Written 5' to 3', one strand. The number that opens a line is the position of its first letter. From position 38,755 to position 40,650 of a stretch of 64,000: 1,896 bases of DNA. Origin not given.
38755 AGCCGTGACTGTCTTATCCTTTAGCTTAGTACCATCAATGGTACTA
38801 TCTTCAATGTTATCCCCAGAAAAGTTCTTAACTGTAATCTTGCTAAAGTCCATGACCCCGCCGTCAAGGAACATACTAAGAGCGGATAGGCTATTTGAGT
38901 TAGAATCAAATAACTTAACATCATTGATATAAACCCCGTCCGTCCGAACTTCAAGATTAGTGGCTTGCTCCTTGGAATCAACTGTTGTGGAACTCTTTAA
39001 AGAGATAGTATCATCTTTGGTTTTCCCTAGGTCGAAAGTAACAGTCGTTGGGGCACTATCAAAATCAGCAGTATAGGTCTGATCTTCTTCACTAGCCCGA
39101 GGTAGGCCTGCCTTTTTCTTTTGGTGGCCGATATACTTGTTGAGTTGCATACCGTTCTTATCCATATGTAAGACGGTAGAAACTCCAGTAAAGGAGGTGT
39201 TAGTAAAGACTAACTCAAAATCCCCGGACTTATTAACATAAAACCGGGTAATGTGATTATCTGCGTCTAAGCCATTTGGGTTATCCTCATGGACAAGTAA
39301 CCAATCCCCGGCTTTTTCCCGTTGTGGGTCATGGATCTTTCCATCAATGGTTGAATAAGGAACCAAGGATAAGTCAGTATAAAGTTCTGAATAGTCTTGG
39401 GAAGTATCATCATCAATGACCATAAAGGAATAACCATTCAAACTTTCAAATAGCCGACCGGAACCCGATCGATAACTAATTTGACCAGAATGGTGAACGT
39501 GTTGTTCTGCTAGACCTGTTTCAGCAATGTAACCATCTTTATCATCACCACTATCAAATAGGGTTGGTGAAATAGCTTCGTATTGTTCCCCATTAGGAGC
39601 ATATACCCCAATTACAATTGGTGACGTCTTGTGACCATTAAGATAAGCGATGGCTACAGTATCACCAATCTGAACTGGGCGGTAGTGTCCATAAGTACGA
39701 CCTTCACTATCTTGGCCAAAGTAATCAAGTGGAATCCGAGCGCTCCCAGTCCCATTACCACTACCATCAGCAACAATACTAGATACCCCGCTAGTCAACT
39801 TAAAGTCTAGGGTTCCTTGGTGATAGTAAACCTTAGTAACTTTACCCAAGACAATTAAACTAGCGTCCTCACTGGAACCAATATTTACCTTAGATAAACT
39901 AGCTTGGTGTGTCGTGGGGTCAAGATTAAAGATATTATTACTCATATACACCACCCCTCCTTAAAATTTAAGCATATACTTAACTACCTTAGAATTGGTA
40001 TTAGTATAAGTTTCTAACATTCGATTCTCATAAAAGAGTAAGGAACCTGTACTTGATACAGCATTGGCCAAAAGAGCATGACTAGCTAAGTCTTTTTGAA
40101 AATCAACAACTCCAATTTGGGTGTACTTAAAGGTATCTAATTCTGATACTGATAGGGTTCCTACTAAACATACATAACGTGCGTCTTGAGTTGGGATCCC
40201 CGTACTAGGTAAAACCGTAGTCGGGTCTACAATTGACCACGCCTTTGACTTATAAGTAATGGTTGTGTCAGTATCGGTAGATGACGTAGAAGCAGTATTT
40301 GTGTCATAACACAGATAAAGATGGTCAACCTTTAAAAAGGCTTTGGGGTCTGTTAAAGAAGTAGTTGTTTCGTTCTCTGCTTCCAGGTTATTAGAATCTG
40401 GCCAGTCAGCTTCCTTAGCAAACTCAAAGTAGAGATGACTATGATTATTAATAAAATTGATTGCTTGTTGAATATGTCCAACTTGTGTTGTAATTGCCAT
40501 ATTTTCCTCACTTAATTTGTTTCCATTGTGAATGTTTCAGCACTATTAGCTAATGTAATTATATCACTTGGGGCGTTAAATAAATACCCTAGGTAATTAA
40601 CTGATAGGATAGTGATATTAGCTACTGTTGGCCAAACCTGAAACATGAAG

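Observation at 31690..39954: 2754-aa protein fusing a gpV/gp5-like spike N-terminus to six collagen-like repeat modules and a large C-terminal binding region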

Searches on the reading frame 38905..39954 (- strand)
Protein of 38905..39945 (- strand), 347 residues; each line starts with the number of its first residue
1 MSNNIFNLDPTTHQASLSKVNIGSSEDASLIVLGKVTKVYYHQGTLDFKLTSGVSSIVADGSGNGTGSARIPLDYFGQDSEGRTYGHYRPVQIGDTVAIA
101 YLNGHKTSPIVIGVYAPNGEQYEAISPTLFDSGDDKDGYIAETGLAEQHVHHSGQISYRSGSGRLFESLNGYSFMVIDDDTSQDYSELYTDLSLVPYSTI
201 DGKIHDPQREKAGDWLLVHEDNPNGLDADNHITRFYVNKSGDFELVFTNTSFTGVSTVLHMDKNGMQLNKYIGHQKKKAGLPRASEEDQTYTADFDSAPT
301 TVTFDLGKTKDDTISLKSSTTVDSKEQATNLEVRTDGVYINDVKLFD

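Call 17: search_solved_structures(query=A1, max_evalue=1, show_alignments=3)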
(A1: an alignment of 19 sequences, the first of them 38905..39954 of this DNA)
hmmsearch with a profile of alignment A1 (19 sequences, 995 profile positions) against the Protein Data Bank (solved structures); distinct sequences matched with E-value up to 1: 10.
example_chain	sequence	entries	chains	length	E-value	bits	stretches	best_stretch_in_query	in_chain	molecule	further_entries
9euf_B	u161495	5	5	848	3.4e-26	95.2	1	14-392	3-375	GP-PDE domain-containing protein | ORF58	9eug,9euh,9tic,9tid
9eul_A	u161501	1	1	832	7.9e-24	87.4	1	36-392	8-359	GP-PDE domain-containing protein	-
7z4b_EA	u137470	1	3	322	0.0074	18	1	446-494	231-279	Putative tail tip fiber protein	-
2j8k_A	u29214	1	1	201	0.0092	17.7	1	434-527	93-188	NP275-NP276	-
4yei_A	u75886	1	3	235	0.13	13.9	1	436-542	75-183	beta1mut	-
4yc5_A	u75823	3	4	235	0.13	13.9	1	436-542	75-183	beta1 | beta1 protein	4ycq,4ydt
5dn0_A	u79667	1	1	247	0.2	13.3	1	435-542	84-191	beta1 t1555 loop variant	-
4yfo_A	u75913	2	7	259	0.41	12.2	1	436-534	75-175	beta1_ex1 | 6beta1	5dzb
5wjb_A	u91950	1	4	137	0.71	11.5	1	359-412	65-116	Capsid assembly scaffolding protein,Myosin-7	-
5wme_A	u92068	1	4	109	0.81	11.3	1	361-411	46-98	Capsid assembly scaffolding protein,Myosin-7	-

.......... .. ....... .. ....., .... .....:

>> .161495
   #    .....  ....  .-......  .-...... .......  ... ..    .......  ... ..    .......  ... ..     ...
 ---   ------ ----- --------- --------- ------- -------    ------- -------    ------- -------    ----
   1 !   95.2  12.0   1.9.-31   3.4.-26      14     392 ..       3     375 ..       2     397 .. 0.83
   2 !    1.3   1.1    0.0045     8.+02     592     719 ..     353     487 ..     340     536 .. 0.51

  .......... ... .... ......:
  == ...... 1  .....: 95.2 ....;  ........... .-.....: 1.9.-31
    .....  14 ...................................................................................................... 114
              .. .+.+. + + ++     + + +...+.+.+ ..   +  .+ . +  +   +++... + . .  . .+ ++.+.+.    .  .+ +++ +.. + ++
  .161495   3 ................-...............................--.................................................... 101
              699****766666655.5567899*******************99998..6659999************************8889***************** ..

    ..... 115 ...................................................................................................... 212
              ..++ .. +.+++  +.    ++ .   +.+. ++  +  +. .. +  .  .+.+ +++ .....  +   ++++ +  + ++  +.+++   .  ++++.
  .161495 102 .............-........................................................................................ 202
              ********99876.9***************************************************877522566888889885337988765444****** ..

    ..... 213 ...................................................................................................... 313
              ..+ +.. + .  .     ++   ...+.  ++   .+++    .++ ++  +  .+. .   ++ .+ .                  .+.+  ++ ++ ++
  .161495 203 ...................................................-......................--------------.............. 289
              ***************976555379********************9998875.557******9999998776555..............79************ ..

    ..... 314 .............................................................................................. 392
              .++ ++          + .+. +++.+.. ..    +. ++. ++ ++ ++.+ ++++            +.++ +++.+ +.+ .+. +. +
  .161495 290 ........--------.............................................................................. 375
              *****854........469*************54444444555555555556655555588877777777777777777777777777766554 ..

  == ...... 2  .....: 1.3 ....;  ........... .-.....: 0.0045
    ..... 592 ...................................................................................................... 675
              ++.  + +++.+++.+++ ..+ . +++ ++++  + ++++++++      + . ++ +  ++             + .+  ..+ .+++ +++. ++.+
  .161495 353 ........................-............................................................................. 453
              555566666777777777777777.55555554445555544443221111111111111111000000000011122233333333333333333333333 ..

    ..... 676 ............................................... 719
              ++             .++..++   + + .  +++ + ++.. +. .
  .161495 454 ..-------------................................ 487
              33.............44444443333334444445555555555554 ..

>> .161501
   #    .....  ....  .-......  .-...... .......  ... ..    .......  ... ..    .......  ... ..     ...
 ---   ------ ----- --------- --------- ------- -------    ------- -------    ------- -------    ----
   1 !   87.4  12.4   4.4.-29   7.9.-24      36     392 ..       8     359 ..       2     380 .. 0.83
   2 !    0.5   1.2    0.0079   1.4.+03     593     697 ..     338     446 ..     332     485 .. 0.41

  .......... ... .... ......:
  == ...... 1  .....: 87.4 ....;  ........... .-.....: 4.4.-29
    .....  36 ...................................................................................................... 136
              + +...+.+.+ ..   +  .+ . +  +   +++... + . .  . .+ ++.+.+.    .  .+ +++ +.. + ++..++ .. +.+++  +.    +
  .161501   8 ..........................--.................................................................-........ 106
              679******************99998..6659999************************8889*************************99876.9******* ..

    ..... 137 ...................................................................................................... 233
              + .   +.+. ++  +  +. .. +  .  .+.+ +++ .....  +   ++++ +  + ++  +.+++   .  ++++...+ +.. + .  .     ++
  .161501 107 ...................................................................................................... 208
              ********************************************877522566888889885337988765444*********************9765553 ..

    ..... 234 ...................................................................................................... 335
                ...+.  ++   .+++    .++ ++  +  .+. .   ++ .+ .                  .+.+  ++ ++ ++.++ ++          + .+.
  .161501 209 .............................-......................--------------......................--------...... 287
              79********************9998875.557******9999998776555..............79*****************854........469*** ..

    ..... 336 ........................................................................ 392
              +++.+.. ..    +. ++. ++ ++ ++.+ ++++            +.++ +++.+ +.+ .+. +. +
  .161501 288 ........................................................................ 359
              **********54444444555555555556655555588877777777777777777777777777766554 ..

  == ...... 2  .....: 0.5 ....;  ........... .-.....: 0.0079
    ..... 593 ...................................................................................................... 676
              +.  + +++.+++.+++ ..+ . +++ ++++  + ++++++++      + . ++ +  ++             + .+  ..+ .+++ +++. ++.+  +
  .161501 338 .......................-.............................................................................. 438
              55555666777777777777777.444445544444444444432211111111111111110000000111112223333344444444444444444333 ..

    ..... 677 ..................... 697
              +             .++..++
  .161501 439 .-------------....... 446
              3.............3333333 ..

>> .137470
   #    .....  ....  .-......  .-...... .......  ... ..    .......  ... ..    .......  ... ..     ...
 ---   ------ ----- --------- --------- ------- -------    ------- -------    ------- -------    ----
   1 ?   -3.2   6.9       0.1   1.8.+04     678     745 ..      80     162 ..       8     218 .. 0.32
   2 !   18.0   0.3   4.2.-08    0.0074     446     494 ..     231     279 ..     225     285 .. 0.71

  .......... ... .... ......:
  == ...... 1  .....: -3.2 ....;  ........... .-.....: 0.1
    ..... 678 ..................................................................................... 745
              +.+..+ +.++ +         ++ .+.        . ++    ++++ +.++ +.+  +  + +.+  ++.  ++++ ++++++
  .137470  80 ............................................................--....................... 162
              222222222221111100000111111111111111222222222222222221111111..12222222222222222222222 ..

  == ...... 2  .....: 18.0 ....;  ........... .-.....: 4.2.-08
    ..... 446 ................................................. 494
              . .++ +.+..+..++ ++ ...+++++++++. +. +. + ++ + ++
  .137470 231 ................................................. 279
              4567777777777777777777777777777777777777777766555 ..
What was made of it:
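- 38920..39915 (-): Central-spike N-terminal module, aa ~14-345: OB-fold followed by beta-prism. The profile of 19 homologues matches 9euf_B (phage 812 ORF58/gp112 central spike) residues 3-375 at E=3e-26 (call 17).
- On Central spike of contractile tails (gp5 / gpV / VgrG-tip type; Herelleviridae gp112 / A511 gp99 group): The family profile matches 9euf_B residues 3-375 at E=3e-26 (call 17).
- On Glycerophosphodiester phosphodiesterase (the label carried by PHROG 2204 and by RefSeq LfeInf gp083): Only the N-terminal 375 residues of the 848-aa 812 protein are matched (call 17).
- Closest known: Staphylococcus phage 812. Same: The N-terminal OB-fold, beta-prism and start of the coiled-coil are homologous (profile E=3e-26, call 17).
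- Checked: A family profile nevertheless matches the solved phage 812 central spike at E=3e-26 (call 17).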

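Call 28: predict_structure(alignment_id=A1)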
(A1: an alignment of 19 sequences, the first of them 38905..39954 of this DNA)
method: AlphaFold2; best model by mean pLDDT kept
length: 350 residues; sequences in the alignment: 19
mean_pLDDT: 53.7   pTM: 0.39
mean pLDDT of the five models: 53.7, 53.1, 52.4, 51.6, 49.2
residues with pLDDT >= 90: 0; 70-90: 94; 50-70: 88; < 50: 168
segments of 3 or more residues with pLDDT < 50: 1-31, 61-66, 76-92, 120-219, 283-292
pLDDT, mean of each block of 10 residues (from residue 1): 24 26 32 68 64 62 54 52 36 61 62 59 33 40 41 36 38 34 36 34 33 37 56 64 65 81 76 84 46 67 80 67 72 81 79
secondary structure, 60 per line:
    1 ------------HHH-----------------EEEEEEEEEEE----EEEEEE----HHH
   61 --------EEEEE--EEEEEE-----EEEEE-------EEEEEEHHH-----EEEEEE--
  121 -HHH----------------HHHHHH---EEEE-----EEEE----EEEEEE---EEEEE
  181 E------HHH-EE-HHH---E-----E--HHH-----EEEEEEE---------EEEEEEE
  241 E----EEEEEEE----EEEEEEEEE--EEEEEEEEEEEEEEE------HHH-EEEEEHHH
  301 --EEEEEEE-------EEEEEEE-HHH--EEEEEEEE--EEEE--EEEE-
elements in order: E33-43 E48-53 E69-73 E76-81 E87-91 E99-104 E113-118 H141-146 E150-153 E159-162 E167-172 E176-181 E218-224 E234-241 E246-252 E257-265 E268-282 E293-297 E303-309 E317-323 E330-337 E340-343 E346-349

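Call 32: fold_search(model_id=the predicted structure, library=pdb)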
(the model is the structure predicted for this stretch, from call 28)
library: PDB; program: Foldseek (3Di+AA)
matches with E <= 10: 680; with E <= 0.001: 1
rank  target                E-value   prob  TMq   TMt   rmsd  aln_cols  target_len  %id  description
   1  9euf_B                3.0e-13  1.00  0.23  0.26  22.2       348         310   19  Cryo-EM structure of Staphylococcus aureus bacteriophage phi812 baseplate in the pre-contraction state - complete (released 2025-04-09)
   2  9qgm_8A               1.0e-03  1.00  0.24  0.17  12.8       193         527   13  Cryo-EM structure of the PlPVC1 central spike, 3-fold symmetrized (C3), in extended state (released 2025-10-29)
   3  4s37_A                4.3e-03  1.00  0.20  0.39  13.2       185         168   14  Crystal structure of R2 pyocin membrane-piercing spike (released 2016-01-27)
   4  6j0m_A                5.3e-03  0.98  0.22  0.16  13.3       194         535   14  Cryo-EM Structure of an Extracellular Contractile Injection System, PVC baseplate in extended state (reconstructed wit (released 2019-04-10)
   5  4s37_H                5.9e-03  1.00  0.20  0.37  13.3       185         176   14  Crystal structure of R2 pyocin membrane-piercing spike (released 2016-01-27)
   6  7zb2_DDD              5.9e-03  0.35  0.16  0.10  17.3       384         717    8  apo macrocyclase OphP (released 2022-07-06)
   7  7zb2_EEE              5.9e-03  0.35  0.14  0.09  17.8       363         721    8  apo macrocyclase OphP (released 2022-07-06)
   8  7zb1_D                6.9e-03  0.30  0.15  0.10  17.1       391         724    8  S580A with 18mer (released 2022-07-06)
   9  4s37_B                7.3e-03  0.99  0.20  0.37  13.3       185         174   14  Crystal structure of R2 pyocin membrane-piercing spike (released 2016-01-27)
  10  8kea_D                7.3e-03  0.77  0.19  0.25  25.2       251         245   12  Cyanophage A-1(L) baseplate-initiators (released 2024-04-10)
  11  4s37_C                7.7e-03  0.99  0.20  0.37  13.3       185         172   14  Crystal structure of R2 pyocin membrane-piercing spike (released 2016-01-27)
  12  4s37_N                8.1e-03  1.00  0.20  0.37  14.2       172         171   13  Crystal structure of R2 pyocin membrane-piercing spike (released 2016-01-27)
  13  4s37_D                8.1e-03  0.99  0.20  0.37  13.3       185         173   14  Crystal structure of R2 pyocin membrane-piercing spike (released 2016-01-27)
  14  4s37_F                9.5e-03  0.99  0.20  0.37  13.3       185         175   14  Crystal structure of R2 pyocin membrane-piercing spike (released 2016-01-27)
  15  4s37_M                9.5e-03  0.99  0.20  0.38  13.4       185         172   14  Crystal structure of R2 pyocin membrane-piercing spike (released 2016-01-27)
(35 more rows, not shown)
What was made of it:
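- Foldseek ranks 9euf_B first, then the PVC, R2 pyocin and AFP spikes (call 32).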

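Call 75: search_dna_similar(query=window:38905-39945:-, collection=phages, mode=protein, max_rows=40, rows=spread, max_evalue=0.001)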
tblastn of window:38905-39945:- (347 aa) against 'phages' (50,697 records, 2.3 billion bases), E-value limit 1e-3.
Records with a match: 658; places in all: 658; records where one place covers at least 80% of the query: 47.
Best place of each record, by identity: 95-99% 2; <60% 656.
By first word of the organism name: Staphylococcus 299; Bacillus 194; Enterococcus 69; Listeria 55; Lactobacillus 26; Brochothrix 4; Mammaliicoccus 2; Lysinibacillus 2; Phage 1; Xanthomonas 1; and 5 more.
By host as written in the record: Staphylococcus aureus 90; - 67; Listeria monocytogenes 43; Bacillus cereus 23; Staphylococcus sp. 23; Enterococcus faecalis 20; Bacillus thuringiensis subsp. kurstaki 19; Staphylococcus carnosus TM300 18; and 159 more.
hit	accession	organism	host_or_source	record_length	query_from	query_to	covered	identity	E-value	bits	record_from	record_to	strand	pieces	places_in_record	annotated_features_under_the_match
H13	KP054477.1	Lactobacillus phage LfeInf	Lactobacillus fermentum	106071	1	347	100%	96.3%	0e+0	692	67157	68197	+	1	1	hypothetical protein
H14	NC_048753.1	Lactobacillus phage 3-521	Lactobacillus brevis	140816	10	265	74%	35.6%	1e-37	148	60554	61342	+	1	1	tail protein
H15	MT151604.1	Bacillus phage P59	Cytobacillus oceanisediminis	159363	33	341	89%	28.3%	3e-16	86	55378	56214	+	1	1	putative tail fiber protein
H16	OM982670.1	Bacillus phage SBSphiJ3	Bacillus subtilis BEST7003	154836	8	341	96%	24.9%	1e-11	72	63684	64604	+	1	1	hypothetical protein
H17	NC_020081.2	Bacillus phage phiAGATE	Bacillus pumilus GL1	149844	1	265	76%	27.1%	1e-10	69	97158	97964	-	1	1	tail fiber protein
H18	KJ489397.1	Bacillus phage CAM003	Bacillus thuringiensis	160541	8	245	69%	29.3%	4e-14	79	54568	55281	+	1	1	tail fiber protein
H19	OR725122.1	Bacillus phage BC-VP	Bacillus cereus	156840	14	245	67%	29.2%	6e-12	73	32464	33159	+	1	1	glycerophosphoryl diester phosphodiesterase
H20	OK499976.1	Bacillus phage vB_BanH_JarJar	Bacillus anthracis Sterne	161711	14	265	73%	26.2%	2e-10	68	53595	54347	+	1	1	tail fiber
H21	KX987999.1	Bacillus phage BCP12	Bacillus cereus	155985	8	245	69%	27.2%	1e-11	72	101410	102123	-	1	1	none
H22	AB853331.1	Staphylococcus phage S25-4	isolated from the sewage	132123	31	265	68%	26.8%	9e-8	60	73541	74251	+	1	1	putative structural protein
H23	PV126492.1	Staphylococcus phage vB_Sau_BCPSau004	Staphylococcus aureus 012/05-15/R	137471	31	265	68%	26.8%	9e-8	60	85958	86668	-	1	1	hypothetical protein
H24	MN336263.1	Staphylococcus phage Sb1M_9832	Staphylococcus aureus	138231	31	265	68%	26.8%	9e-8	60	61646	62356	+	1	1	putative glycerophosphoryl diester phosphodiesterase | promoter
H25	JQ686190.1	Staphylococcus phage G15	Staphylococcus aureus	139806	31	265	68%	26.8%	9e-8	60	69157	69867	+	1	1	putative glycerophosphoryl diester phosphodiesterase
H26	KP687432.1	Staphylococcus phage IME-SA2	Staphylococcus aureus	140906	31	265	68%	26.8%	9e-8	60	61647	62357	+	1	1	glycerophosphoryl diester phosphodiesterase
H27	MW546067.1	Staphylococcus phage PM28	-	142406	31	265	68%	26.8%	9e-8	60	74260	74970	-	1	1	putative glycerophosphoryl diester phosphodiesterase 1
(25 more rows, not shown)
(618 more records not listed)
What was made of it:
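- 38920..39915 (-): Foldseek top hit is 9euf_B at E=3e-13, on a model of pLDDT 53.7 (calls 28, 32). tblastn finds the domain in 658 phage records (call 75).
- Closest known: Bacillus cereus-group Herelleviridae: Vp4 Gp111. Same: Bacillus phage homologues of the N-domain were found at 25-29% identity (call 75).
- It is found in 658 phage records, including A511 at the locus annotated GP-PDE, Kayvirus, and Bacillus and Enterococcus phages (call 75).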

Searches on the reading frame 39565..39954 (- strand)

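Call 38: search_protein_families(library=pfam, proteins=[window:39565-39954:-], max_evalue=5)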
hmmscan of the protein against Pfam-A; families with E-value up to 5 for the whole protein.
window:39565-39954:- (130 aa): 2 families
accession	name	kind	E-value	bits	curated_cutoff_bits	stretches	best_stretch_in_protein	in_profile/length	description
PF04717.18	Phage_base_V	-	0.00027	21.7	23.8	1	85-117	41-73/75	Type VI secretion system/phage-baseplate injector OB domain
PF20093.5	DUF6484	-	0.0096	17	27.6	1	86-117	29-60/61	Domain of unknown function (DUF6484)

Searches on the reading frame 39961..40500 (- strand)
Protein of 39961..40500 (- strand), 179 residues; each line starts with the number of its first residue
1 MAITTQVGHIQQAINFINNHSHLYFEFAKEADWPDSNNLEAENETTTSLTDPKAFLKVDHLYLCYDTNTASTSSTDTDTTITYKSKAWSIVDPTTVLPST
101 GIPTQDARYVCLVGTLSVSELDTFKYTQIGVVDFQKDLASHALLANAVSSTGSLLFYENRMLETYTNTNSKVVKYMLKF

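Call 5: search_protein_families(library=phrogs, proteins=[window:39961-40500:-], max_evalue=0.001)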
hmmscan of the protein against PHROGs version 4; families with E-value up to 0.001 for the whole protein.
window:39961-40500:- (179 aa): 1 family
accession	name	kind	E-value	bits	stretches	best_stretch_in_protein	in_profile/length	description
phrog_1394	-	head and packaging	3.7e-41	142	1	1-179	1-173/173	virion structural protein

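Call 31: search_protein_families(library=pfam, proteins=[window:39961-40500:-], max_evalue=0.01)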
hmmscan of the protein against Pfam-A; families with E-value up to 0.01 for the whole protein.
window:39961-40500:- (179 aa): 1 family
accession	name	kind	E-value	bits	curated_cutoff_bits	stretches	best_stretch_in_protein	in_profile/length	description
PF25691.1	BW3TFN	-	9e-37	127.1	27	1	1-179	1-174/174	Baseplate wedge 3 tail fiber network component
